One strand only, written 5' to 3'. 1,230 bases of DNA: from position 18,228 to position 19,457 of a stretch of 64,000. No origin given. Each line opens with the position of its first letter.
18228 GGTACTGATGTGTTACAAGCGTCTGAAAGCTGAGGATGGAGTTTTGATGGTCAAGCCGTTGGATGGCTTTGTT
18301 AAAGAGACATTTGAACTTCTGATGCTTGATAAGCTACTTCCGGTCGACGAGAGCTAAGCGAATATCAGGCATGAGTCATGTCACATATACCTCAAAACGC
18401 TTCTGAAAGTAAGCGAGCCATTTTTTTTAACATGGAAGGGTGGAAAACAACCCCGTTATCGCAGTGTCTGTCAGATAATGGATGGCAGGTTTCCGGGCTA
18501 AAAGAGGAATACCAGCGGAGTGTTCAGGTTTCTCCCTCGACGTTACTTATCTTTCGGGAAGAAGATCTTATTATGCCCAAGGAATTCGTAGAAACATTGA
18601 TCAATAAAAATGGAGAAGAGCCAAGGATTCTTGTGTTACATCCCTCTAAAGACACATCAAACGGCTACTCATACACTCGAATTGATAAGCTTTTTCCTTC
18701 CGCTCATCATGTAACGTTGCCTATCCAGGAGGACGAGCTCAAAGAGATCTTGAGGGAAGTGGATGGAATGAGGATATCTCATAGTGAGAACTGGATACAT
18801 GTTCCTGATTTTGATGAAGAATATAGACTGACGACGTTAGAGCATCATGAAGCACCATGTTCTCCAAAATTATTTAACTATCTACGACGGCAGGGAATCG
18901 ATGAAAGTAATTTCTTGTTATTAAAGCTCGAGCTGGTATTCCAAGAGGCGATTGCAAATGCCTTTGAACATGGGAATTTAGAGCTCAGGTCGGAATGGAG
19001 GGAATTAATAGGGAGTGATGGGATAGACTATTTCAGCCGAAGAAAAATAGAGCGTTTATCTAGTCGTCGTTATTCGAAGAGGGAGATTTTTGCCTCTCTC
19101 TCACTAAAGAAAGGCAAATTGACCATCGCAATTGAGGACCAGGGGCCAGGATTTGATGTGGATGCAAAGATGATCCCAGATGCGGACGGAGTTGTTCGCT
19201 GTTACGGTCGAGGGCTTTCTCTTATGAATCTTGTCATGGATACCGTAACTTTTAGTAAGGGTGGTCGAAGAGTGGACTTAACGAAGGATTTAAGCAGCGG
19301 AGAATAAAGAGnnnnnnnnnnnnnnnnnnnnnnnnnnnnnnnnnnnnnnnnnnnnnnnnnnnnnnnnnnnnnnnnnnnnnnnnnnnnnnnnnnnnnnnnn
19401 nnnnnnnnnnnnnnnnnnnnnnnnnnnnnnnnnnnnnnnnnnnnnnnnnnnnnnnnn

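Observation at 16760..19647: Partner-switching module with pseudo-receiver/GHKL kinase and zinc-ribbon output protein embedded in the flagellar gene block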

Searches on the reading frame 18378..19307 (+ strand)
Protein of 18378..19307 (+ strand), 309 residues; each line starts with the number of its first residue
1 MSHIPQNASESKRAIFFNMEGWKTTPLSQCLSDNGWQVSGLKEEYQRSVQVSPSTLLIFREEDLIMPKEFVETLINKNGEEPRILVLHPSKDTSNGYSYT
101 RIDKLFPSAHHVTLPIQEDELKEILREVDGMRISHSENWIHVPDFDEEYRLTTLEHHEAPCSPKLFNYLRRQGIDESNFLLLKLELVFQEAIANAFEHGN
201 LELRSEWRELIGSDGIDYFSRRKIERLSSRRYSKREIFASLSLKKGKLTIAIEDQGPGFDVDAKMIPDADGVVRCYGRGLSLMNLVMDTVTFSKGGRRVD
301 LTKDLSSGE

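Call 3: search_protein_families(library=pfam, proteins=[window:18378-19307:+], max_evalue=0.1)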
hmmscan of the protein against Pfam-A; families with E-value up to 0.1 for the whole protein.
window:18378-19307:+ (309 aa): 2 families
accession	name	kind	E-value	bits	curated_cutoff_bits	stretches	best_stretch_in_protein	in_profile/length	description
PF13581.12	HATPase_c_2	-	5.2e-13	49.6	27.4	1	167-303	17-127/127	Histidine kinase-like ATPase domain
PF02518.31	HATPase_c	-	0.0048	17.8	26.4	1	183-288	5-85/111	Histidine kinase-, DNA gyrase B-, and HSP90-like ATPase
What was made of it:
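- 18810..19307 (+): RsbW/SpoIIAB-type GHKL Ser kinase domain (residues about 145-309). HATPase_c_2 5.2e-13 (call 3).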

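Call 4: search_protein_families(library=ncbifam, proteins=[window:18378-19307:+], max_evalue=0.1)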
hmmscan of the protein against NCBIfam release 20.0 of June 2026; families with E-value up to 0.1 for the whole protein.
window:18378-19307:+ (309 aa): 5 families
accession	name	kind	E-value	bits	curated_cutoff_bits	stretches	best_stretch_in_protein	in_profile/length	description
NF003144.0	PRK04069.1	equivalog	0.0016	17.9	145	1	236-305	66-143/161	anti-sigma B factor RsbW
TIGR01925.2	spIIAB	equivalog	0.015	15.2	135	1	234-303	59-134/137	anti-sigma F factor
TIGR01924.1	rsbW_low_gc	equivalog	0.047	13.1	155.05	0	241-304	71-142/159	anti-sigma B factor RsbW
NF007007.0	PRK09470.1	equivalog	0.052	12.4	486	1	230-260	368-398/463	envelope stress sensor histidine kinase CpxA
NF007898.0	PRK10604.1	equivalog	0.063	12.4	478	1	229-264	331-366/433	two-component system sensor histidine kinase RstB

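Call 7: find_encoding_contigs(protein=window:18378-19307:+, flank=10000, max_places=6)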
Protein window:18378-19307:+ (309 aa): 2 contigs read that carry it; 2 places shown.
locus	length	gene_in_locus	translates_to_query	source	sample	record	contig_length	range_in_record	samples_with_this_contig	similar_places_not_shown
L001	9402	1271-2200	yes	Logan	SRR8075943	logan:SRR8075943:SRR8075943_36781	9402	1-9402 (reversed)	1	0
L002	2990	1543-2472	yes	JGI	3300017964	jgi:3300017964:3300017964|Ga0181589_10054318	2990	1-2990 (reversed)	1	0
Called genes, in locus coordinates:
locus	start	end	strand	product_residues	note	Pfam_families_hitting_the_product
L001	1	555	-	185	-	?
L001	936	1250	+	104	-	PF01740:STAS, PF13466:STAS_2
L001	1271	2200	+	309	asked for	PF13581:HATPase_c_2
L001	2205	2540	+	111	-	-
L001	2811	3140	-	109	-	PF00216:Bac_DNA_binding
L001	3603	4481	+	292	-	PF16976:RcpC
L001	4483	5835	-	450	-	-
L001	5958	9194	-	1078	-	PF00176:SNF2-rel_dom, PF04851:ResIII, PF00270:DEAD (weak), PF11496:HDA2-3 (faint), PF00271:Helicase_C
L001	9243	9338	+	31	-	-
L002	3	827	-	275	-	?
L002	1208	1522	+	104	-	PF01740:STAS, PF13466:STAS_2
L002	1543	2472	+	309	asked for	PF13581:HATPase_c_2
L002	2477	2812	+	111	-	-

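Call 9: find_homologous_proteins(query=window:18378-19307:+, max_evalue=0.001)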
Query window:18378-19307:+ (309 aa): 12 proteins with E <= 0.001 among 915 candidates.
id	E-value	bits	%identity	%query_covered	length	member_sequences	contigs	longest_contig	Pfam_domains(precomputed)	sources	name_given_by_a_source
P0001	2.0e-203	692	99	100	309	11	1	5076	PF13581.13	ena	-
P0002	9.3e-102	358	54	100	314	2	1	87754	PF13581.13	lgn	-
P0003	1.5e-101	358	55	99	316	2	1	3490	PF13581.13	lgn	-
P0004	6.5e-101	355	55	99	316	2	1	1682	PF13581.13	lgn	-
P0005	9.3e-100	352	54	99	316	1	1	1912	PF13581.13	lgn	-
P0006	9.5e-95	335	60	83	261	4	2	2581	PF13581.13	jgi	-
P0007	5.9e-12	63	36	43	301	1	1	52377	PF13581.13,PF02518.32,PF00072.31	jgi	jgi:DNA-binding NarL/FixJ family response regulator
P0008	3.1e-9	54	31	39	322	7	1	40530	PF13581.13,PF00072.31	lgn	-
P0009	4.3e-9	54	32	39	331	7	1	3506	PF13581.13,PF00072.31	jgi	jgi:DNA-binding response OmpR family regulator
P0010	1.4e-8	52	32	48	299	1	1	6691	PF13581.13,PF00072.31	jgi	-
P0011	3.2e-8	51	32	39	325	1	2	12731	PF13581.13,PF00072.31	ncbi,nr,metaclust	ncbi:MAG: hypothetical protein A2Y63_04220 [Candidatus Riflebacteria bacterium RBG_13_59_9]|nr:MAG: 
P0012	5.5e-8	50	31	37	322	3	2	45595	PF13581.13,PF00072.31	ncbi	-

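Call 11: find_encoding_contigs(protein=P0002, flank=10000, max_places=3)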
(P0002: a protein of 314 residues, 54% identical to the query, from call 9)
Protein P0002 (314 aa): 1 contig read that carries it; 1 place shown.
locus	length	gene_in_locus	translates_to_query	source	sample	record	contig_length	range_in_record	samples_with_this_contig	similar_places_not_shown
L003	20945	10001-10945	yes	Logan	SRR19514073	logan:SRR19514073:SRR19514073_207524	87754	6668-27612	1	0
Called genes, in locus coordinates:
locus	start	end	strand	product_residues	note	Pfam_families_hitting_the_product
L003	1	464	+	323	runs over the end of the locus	PF08666:SAF, PF13144:ChapFlgA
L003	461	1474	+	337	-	PF02107:FlgH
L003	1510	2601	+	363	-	PF02119:FlgI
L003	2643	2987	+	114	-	PF10135:Rod-binding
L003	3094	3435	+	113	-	PF04316:FlgM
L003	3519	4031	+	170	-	PF05130:FlgN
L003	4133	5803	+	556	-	PF00460:Flg_bb_rod (weak), PF22638:FlgK_D1, PF06429:Flg_bbr_C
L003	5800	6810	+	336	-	PF00669:Flagellin_N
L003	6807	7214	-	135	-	PF00903:Glyoxalase, PF18029:Glyoxalase_6 (weak), PF22677:Ble-like_N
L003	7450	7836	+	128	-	PF02599:CsrA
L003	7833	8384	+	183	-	PF02623:FliW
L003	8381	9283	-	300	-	PF08668:HDOD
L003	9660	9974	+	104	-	PF01740:STAS, PF13466:STAS_2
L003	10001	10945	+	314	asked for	PF13581:HATPase_c_2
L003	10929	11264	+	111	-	-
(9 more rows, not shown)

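Call 12: find_encoding_contigs(protein=P0007, flank=8000, max_places=3)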
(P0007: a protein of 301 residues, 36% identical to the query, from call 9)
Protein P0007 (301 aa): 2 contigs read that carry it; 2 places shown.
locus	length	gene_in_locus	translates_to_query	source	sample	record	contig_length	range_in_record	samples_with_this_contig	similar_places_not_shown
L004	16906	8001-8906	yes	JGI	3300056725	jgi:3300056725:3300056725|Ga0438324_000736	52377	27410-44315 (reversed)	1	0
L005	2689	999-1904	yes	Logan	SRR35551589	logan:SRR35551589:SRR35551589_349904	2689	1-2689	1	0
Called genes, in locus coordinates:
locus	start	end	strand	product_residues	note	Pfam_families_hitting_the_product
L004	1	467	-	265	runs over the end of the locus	PF00535:Glycos_transf_2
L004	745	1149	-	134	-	PF01850:PIN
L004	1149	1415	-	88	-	-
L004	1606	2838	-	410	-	PF09861:Lar_N, PF21113:LarA_C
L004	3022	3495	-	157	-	-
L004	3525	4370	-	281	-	PF01261:AP_endonuc_2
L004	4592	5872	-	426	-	PF00144:Beta-lactamase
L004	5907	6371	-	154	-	PF00582:Usp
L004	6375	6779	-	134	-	PF09413:DUF2007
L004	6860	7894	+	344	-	PF01261:AP_endonuc_2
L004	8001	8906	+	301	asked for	PF00072:Response_reg, PF13581:HATPase_c_2, PF02518:HATPase_c (faint)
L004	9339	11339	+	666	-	PF07715:Plug, PF00593:TonB_dep_Rec_b-barrel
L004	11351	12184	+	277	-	PF13689:DUF4154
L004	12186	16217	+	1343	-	PF17152:CHASE8, PF01590:GAF, PF13185:GAF_2, PF00989:PAS, PF08447:PAS_3, PF08448:PAS_4, PF13426:PAS_9, PF08448:PAS_4, +7 more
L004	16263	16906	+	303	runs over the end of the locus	PF00072:Response_reg, PF13581:HATPase_c_2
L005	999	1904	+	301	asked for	PF00072:Response_reg, PF13581:HATPase_c_2, PF02518:HATPase_c (faint)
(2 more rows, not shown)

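Call 13: find_encoding_contigs(protein=P0012, flank=8000, max_places=3)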
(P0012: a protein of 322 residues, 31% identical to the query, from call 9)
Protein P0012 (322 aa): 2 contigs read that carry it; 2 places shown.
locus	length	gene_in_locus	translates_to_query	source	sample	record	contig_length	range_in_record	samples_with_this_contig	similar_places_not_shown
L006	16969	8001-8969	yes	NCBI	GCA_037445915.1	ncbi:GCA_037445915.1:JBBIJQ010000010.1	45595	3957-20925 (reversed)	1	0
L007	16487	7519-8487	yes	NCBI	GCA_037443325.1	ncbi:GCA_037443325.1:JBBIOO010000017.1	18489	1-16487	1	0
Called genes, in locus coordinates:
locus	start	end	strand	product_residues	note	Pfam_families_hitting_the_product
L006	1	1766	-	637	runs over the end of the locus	-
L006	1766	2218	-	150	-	-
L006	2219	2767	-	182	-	-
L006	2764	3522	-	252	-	PF27730:UCP028589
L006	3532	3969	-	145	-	-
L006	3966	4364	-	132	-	-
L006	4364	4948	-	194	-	-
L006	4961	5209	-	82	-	-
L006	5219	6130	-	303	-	PF20911:GP7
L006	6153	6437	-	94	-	-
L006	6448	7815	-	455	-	PF05133:SPP1_portal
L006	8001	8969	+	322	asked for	PF00072:Response_reg, PF13581:HATPase_c_2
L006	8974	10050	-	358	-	PF00069:Pkinase, PF07714:PK_Tyr_Ser-Thr, PF03109:ABC1 (weak)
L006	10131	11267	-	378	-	-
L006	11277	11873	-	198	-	PF13490:zf-HC2 (weak)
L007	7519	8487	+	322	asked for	PF00072:Response_reg, PF13581:HATPase_c_2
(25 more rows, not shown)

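Call 29: find_homologous_proteins(query=A1, max_evalue=0.00001)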
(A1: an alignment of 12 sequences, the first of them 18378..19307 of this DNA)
Query A1 (12 sequences) (309 aa, profile of the alignment): 4006 proteins with E <= 0.00001 among 8000 candidates; the best 120 are listed.
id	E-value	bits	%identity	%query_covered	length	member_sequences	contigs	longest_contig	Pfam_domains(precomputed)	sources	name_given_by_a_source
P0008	1.9e-141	489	31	39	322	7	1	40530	PF13581.13,PF00072.31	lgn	-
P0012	1.8e-139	482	31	37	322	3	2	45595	PF13581.13,PF00072.31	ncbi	-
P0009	8.1e-139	480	32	39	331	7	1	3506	PF13581.13,PF00072.31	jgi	jgi:DNA-binding response OmpR family regulator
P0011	2.1e-136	472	32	39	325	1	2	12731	PF13581.13,PF00072.31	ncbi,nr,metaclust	ncbi:MAG: hypothetical protein A2Y63_04220 [Candidatus Riflebacteria bacterium RBG_13_59_9]|nr:MAG: 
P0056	3.1e-133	462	30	39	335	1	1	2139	PF13581.13,PF00072.31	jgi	jgi:DNA-binding response OmpR family regulator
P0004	1.3e-129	450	55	99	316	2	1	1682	PF13581.13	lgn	-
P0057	1.1e-128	447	28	39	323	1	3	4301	PF13581.13,PF00072.31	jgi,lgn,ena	-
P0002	2.5e-128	445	54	100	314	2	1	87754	PF13581.13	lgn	-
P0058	1.2e-127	443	28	39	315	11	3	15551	PF13581.13,PF00072.31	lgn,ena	-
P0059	1.3e-127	443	29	39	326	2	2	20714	PF13581.13,PF00072.31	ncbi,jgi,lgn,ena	-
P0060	3.5e-127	442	28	39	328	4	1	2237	PF13581.13,PF00072.31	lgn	-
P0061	4.2e-127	441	30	39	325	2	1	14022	PF13581.13,PF00072.31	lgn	-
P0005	5.6e-126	438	54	99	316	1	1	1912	PF13581.13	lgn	-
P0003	7.0e-126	437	55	99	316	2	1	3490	PF13581.13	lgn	-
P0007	1.8e-114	400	36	43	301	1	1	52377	PF13581.13,PF02518.32,PF00072.31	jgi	jgi:DNA-binding NarL/FixJ family response regulator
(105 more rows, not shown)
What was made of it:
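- On Rec-Bergerat response regulators (LvrC type, REC + HATPase_c_2): A profile search finds over 4000 REC+HATPase_c_2 proteins (call 29).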

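Call 38: predict_structure(alignment_id=A3)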
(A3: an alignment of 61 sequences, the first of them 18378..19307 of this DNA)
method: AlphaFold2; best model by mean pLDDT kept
length: 309 residues; sequences in the alignment: 61
mean_pLDDT: 83.5   pTM: 0.64
mean pLDDT of the five models: 83.5, 82.4, 82.2, 81.6, 81.2
residues with pLDDT >= 90: 126; 70-90: 131; 50-70: 40; < 50: 12
segments of 3 or more residues with pLDDT < 50: 1-7, 133-136
pLDDT, mean of each block of 10 residues (from residue 1): 52 89 89 93 78 87 74 72 84 59 78 86 81 57 90 86 81 72 93 95 92 90 96 96 95 95 76 75 95 96 85
secondary structure, 60 per line:
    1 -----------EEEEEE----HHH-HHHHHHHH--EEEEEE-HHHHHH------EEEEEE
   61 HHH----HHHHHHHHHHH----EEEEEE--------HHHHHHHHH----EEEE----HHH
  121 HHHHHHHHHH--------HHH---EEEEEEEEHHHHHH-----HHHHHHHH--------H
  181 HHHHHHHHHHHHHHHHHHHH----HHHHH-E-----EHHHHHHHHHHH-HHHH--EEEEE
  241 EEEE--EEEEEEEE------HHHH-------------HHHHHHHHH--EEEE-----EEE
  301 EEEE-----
elements in order: E12-17 H26-33 E36-41 H43-48 E55-60 H68-78 E83-88 H97-105 E110-113 H118-130 E145-152 H153-158 H164-171 H180-200 H205-209 H218-228 H230-233 E236-244 E247-254 H261-264 H278-286 E289-292 E298-304
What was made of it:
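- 18378..18773 (+): Pseudo-receiver domain of the kinase (residues 1 to about 132). The AF2 model shows a (beta-alpha)5 fold (call 38).
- On Rec-Bergerat response regulators (LvrC type, REC + HATPase_c_2): AF2 model (call 38).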

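Call 44: fold_search(model_id=the predicted structure, library=pdb)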
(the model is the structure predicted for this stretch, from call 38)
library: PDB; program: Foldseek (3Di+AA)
matches with E <= 10: 1185; with E <= 0.001: 19
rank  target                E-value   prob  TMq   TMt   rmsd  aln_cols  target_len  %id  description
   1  9qih_B                3.6e-14  1.00  0.42  0.44  12.1       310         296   17  Structure of response regulator LvrC from Leptospira (released 2026-03-25)
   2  9qih_A                4.1e-13  1.00  0.42  0.44  11.8       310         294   18  Structure of response regulator LvrC from Leptospira (released 2026-03-25)
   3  1th8_A                4.2e-07  1.00  0.35  0.77   3.5       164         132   16  Crystal Structures of the ADP and ATP bound forms of the Bacillus Anti-sigma factor SpoIIAB in complex with the Anti-a (released 2004-06-15)
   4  1til_E                8.2e-07  1.00  0.36  0.73   4.8       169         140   16  Crystal Structures of the ADP and ATP bound forms of the Bacillus Anti-sigma factor SpoIIAB in complex with the Anti-a (released 2004-06-15)
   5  1l0o_A                4.5e-06  1.00  0.35  0.72   4.7       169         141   16  Crystal Structure of the Bacillus stearothermophilus Anti-Sigma Factor SpoIIAB with the Sporulation Sigma Factor Sigma (released 2002-04-03)
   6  3f7a_A                6.4e-06  1.00  0.24  0.21  32.3       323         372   13  Structure of Orthorhombic crystal form of Pseudomonas aeruginosa RssB (released 2009-11-24)
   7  1tid_A                8.1e-06  1.00  0.34  0.71   6.0       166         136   16  Crystal Structures of the ADP and ATP bound forms of the Bacillus Anti-sigma factor SpoIIAB in complex with the Anti-a (released 2004-06-15)
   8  3f7a_B                1.1e-05  0.99  0.24  0.20  31.7       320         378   13  Structure of Orthorhombic crystal form of Pseudomonas aeruginosa RssB (released 2009-11-24)
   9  1tid_C                1.4e-05  1.00  0.34  0.72   5.0       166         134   17  Crystal Structures of the ADP and ATP bound forms of the Bacillus Anti-sigma factor SpoIIAB in complex with the Anti-a (released 2004-06-15)
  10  6m37_C                8.1e-05  1.00  0.28  0.70   5.1       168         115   15  The crystal structure of B. subtilis RsbV/RsbW complex in the hexagonal crystal form (released 2020-07-15)
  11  6m36_A                8.1e-05  1.00  0.25  0.69   6.7       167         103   15  The crystal structure of B. subtilis RsbV/RsbW complex in the monoclinic crystal form (released 2020-07-15)
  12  6m37_A                1.2e-04  1.00  0.29  0.71   4.8       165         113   16  The crystal structure of B. subtilis RsbV/RsbW complex in the hexagonal crystal form (released 2020-07-15)
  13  3eq2_A                2.4e-04  0.92  0.23  0.20  30.2       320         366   14  Structure of Hexagonal Crystal form of Pseudomonas aeruginosa RssB (released 2009-10-20)
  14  8t85                  2.4e-04  0.90  0.25  0.23  15.4       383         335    9  Structure of RssB bound to beryllofluoride (released 2024-01-17)
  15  8jzt_D                5.0e-04  1.00  0.27  0.57   6.6       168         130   10  The sigF and anti-sigma factor complex (released 2024-10-16)
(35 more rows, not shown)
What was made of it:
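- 18378..18773 (+): Foldseek matches receiver domains and full-length LvrC 9qih (call 44).
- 18810..19307 (+): Foldseek matches SpoIIAB 1th8 at 4e-7 and RsbW 6m37 (call 44).
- On Rec-Bergerat response regulators (LvrC type, REC + HATPase_c_2): Foldseek match to 9qih over the full length (call 44).
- Closest known: Bacillus SpoIIAA-SpoIIAB-SigF and RsbV-RsbW-SigB operons. Same: The kinase domain matches SpoIIAB 1th8 and RsbW 6m37 (call 44).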

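Call 46: search_solved_structures(query=window:18378-19307:+, max_evalue=0.01, show_alignments=2)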
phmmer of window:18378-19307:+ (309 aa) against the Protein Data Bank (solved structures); distinct sequences matched with E-value up to 0.01: 1.
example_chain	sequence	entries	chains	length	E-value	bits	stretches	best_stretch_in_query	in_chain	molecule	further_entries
9qih_A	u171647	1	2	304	3.3e-05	26.4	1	174-306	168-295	SenB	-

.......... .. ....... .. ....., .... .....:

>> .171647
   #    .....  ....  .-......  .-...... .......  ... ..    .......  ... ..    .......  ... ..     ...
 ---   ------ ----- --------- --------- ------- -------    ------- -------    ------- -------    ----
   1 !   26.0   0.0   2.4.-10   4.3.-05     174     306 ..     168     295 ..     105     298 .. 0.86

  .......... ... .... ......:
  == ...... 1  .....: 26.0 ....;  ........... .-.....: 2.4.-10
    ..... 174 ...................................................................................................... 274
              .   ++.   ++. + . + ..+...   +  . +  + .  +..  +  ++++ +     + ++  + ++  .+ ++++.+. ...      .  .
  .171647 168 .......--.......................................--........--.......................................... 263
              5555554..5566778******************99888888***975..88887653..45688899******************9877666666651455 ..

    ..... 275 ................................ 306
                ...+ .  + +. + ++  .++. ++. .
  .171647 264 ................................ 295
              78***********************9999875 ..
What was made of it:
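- The best PDB matches are LvrC 9qih (E=3.6e-14, full length), then SpoIIAB and RsbW (calls 38, 44, 46).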

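Call 60: search_protein_families(library=padloc, proteins=[window:18378-19307:+], max_evalue=0.01)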
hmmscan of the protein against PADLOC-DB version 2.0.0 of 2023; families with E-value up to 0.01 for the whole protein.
window:18378-19307:+ (309 aa): 0 families
